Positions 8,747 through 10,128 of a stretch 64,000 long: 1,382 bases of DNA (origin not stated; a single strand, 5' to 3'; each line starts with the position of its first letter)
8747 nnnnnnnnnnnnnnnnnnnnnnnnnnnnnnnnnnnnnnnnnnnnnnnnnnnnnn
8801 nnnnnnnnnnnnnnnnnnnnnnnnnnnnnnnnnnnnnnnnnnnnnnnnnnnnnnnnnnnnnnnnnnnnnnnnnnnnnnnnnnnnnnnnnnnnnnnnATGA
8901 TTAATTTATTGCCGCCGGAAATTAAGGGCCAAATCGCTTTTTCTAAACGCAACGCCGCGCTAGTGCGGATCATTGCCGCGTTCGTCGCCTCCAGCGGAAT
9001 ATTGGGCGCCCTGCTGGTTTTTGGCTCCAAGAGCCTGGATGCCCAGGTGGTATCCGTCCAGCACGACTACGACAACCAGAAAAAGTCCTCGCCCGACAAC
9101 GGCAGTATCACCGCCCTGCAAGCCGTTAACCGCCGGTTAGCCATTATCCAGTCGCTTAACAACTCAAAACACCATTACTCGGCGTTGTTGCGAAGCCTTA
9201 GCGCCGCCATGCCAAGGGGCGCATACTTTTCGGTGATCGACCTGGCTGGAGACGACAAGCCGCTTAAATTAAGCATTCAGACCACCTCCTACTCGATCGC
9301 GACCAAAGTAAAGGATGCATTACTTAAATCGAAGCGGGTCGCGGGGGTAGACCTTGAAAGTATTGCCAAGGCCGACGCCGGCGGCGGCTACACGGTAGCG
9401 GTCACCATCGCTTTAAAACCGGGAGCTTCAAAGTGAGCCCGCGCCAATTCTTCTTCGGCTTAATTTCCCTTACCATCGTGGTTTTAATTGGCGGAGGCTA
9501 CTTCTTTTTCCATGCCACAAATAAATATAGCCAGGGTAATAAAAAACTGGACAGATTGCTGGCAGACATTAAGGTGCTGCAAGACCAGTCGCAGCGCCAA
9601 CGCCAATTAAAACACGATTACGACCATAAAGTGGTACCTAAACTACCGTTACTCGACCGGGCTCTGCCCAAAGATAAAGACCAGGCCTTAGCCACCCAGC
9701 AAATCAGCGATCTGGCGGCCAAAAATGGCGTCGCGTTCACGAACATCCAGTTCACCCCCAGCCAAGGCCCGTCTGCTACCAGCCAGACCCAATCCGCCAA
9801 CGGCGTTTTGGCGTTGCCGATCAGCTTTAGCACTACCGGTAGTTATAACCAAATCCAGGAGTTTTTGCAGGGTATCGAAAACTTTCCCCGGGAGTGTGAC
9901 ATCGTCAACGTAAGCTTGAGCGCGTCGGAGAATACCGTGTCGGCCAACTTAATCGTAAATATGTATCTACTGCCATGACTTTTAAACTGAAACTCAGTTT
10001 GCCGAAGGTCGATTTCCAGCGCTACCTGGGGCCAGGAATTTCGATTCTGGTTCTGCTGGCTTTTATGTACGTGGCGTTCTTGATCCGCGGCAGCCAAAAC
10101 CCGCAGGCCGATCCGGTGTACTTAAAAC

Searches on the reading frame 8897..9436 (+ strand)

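Call 3: search_protein_families(library=pfam, proteins=[window:8897-9436:+], max_evalue=1)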
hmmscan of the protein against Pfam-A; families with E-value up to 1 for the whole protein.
window:8897-9436:+ (179 aa): 2 families
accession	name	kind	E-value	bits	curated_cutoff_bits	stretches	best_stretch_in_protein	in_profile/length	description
PF05137.18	PilN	-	0.013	15.9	22.8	1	97-161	2-64/78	Fimbrial assembly protein (PilN)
PF09140.17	MipZ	-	0.14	11.9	20.7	1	80-156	71-147/262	ATPase MipZ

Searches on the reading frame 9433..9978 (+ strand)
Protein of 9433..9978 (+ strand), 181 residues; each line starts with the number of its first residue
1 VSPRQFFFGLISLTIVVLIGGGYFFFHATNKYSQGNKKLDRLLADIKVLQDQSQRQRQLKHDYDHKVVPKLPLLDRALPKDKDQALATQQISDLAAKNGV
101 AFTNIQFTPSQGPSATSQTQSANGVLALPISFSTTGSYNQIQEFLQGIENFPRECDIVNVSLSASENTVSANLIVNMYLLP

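Call 3: search_protein_families(library=pfam, proteins=[window:9433-9978:+], max_evalue=1)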
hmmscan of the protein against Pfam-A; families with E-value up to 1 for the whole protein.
window:9433-9978:+ (181 aa): 3 families
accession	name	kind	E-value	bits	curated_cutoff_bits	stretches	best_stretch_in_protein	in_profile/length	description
PF04350.18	PilO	-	6.3e-11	43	22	1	37-176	6-135/145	Pilus assembly protein, PilO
PF10741.14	T2SSM_b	-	0.031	14.6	21.7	1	87-150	19-73/111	Type II secretion system (T2SS), protein M subtype b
PF08647.16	BRE1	-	0.18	12.4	27.9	1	28-62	43-77/95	BRE1 E3 ubiquitin ligase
